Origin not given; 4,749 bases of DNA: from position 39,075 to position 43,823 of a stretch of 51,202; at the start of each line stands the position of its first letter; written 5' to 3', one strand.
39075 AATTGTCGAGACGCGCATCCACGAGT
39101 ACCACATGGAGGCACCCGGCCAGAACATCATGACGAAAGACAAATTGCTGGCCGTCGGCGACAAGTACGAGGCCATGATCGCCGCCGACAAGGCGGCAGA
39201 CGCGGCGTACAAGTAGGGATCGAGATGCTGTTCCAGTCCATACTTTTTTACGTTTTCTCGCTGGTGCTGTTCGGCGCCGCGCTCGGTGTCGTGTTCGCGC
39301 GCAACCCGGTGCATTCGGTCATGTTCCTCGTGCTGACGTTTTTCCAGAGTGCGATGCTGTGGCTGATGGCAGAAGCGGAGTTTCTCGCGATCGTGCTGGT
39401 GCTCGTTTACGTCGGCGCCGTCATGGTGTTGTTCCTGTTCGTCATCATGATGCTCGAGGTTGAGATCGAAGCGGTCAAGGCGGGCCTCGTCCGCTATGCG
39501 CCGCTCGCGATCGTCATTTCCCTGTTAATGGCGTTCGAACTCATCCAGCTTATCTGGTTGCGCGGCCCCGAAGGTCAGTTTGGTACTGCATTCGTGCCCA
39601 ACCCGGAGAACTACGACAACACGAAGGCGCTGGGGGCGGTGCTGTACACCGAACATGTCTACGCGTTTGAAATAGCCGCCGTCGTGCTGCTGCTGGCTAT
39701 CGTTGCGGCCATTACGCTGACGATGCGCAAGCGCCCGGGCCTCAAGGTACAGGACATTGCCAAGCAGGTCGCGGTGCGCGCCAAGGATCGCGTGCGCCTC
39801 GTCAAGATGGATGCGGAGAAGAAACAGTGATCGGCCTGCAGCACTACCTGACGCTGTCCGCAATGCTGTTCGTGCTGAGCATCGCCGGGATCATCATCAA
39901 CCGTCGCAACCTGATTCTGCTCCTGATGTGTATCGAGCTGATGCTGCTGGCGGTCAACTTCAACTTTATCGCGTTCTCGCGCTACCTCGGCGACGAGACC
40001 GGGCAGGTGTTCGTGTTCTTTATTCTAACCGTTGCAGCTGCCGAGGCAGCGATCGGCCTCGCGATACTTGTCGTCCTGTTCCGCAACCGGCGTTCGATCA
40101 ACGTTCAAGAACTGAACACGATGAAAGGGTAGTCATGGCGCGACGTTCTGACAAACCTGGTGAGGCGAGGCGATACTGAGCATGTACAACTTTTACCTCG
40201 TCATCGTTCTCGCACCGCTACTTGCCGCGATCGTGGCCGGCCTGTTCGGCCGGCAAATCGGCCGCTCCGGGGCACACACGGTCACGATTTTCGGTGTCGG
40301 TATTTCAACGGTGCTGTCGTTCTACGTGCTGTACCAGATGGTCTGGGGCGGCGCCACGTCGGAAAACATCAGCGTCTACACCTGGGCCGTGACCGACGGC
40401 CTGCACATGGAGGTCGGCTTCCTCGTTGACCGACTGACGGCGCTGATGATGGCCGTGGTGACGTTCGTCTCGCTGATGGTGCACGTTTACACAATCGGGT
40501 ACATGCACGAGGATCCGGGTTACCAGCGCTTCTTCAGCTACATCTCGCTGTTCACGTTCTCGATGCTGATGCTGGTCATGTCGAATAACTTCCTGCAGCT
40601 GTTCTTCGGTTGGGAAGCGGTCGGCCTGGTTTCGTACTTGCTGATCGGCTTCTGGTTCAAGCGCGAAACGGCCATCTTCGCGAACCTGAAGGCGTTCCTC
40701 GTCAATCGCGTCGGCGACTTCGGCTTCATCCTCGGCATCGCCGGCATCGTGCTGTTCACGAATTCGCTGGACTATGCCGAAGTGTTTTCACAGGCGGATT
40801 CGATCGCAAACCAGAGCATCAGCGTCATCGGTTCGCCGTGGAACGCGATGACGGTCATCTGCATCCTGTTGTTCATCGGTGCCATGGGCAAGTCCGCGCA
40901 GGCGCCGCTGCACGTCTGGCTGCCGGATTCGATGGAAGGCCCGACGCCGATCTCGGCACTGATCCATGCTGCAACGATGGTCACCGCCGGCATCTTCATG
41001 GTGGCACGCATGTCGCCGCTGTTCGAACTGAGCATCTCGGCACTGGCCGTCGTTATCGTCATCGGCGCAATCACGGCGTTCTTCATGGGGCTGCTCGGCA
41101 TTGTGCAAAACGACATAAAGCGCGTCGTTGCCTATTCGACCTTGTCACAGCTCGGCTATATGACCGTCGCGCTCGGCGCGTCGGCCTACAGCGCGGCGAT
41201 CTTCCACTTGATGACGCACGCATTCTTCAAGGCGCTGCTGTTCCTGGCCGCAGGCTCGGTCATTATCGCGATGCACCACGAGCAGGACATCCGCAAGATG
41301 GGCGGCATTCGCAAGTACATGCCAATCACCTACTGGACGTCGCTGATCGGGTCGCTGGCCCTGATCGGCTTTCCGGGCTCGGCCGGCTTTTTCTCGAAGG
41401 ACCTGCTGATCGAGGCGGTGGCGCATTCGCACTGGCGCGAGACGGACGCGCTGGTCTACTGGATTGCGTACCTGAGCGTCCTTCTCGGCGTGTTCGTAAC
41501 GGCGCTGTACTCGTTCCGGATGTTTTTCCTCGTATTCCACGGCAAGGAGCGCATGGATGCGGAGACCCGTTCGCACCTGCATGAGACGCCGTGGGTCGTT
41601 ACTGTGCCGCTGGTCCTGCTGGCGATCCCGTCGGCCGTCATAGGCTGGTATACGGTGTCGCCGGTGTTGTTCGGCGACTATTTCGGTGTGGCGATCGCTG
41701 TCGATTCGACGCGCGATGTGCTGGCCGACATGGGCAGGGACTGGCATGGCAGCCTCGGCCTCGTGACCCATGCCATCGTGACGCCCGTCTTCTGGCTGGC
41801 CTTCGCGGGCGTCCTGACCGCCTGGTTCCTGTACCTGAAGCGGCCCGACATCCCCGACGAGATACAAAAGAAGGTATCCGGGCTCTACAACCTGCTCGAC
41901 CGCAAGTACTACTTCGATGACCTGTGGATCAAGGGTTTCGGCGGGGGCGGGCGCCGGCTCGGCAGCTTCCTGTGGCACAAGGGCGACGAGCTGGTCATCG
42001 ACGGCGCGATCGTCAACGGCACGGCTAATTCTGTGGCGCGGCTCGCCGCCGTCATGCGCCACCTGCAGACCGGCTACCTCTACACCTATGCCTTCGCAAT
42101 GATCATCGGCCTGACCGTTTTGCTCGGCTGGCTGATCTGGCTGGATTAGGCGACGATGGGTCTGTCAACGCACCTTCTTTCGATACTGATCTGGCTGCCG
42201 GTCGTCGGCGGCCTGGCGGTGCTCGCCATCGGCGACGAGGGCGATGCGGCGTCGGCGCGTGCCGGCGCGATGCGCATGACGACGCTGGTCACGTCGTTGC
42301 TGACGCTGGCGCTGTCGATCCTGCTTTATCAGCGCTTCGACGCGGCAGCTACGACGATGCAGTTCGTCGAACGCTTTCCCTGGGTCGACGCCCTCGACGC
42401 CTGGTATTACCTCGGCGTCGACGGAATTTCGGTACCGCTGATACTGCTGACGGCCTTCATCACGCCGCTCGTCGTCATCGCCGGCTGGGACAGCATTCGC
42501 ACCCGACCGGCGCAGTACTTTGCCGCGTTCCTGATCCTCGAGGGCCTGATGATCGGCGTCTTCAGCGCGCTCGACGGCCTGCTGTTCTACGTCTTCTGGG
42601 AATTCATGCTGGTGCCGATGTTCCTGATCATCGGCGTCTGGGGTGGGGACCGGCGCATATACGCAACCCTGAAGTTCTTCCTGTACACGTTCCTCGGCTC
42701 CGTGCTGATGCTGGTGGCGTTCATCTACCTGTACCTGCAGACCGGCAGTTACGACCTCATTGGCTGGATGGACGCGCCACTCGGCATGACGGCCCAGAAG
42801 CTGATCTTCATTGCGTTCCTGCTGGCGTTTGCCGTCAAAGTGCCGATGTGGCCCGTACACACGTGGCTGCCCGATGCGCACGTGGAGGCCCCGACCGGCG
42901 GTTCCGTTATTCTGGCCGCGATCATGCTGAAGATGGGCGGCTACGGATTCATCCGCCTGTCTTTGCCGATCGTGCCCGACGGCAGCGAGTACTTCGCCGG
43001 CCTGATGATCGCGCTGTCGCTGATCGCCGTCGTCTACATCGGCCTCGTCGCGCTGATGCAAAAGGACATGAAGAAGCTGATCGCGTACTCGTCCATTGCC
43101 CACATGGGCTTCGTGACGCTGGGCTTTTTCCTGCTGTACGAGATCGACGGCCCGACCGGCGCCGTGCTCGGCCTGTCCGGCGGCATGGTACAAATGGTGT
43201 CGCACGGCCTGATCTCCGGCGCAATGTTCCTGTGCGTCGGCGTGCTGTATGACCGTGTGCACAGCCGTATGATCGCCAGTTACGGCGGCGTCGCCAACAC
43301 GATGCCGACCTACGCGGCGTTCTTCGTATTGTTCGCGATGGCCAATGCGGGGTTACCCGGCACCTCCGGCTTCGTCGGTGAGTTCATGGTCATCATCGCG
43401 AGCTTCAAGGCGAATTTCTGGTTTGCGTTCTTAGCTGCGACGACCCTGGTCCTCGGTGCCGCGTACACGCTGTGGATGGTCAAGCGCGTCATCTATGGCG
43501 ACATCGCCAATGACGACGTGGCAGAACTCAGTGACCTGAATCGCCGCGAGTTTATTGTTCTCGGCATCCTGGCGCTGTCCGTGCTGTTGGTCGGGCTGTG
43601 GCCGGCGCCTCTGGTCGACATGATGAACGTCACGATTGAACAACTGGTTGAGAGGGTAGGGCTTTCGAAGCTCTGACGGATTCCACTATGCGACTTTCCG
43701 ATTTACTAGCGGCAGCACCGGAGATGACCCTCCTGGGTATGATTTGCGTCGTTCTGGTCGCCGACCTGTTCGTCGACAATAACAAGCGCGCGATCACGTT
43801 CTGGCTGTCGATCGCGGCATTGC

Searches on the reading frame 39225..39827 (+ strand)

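Call 4: search_protein_families(library=pfam, proteins=[window:39225-39827:+], max_evalue=0.1)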
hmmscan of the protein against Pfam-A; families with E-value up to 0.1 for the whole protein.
window:39225-39827:+ (201 aa): 1 family
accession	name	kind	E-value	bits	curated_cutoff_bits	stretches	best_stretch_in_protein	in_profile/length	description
PF00499.25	Oxidored_q3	-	4.7e-39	133.9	33.2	1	19-165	2-146/146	NADH-ubiquinone/plastoquinone oxidoreductase chain 6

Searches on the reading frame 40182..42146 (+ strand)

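Call 4: search_protein_families(library=pfam, proteins=[window:40182-42146:+], max_evalue=0.1)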
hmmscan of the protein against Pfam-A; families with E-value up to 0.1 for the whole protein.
window:40182-42146:+ (655 aa): 2 families
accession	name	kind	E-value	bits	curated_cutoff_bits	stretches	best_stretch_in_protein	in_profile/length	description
PF00361.26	Proton_antipo_M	-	2.9e-81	273.3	21.5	1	134-418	1-280/294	NADH:quinone oxidoreductase/Mrp antiporter, TM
PF00662.26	Proton_antipo_N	-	6.6e-22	77.6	24.5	1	68-118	1-51/51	NADH-Ubiquinone oxidoreductase (complex I), chain 5 N-terminus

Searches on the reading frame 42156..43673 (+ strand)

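Call 4: search_protein_families(library=pfam, proteins=[window:42156-43673:+], max_evalue=0.1)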
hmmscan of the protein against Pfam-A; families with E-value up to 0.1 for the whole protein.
window:42156-43673:+ (506 aa): 3 families
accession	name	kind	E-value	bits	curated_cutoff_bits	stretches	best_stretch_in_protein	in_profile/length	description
PF00361.26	Proton_antipo_M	-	1.3e-76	258.1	21.5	1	140-431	3-291/294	NADH:quinone oxidoreductase/Mrp antiporter, TM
PF01059.23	Oxidored_q5_N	-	7.2e-08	32.9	22.7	1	43-128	15-99/110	NADH-ubiquinone oxidoreductase chain 4, amino terminus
PF06615.16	Circovir2_Orf1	-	0.073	13.6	27.9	0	315-365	7-59/59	Circovirus 2, Orf1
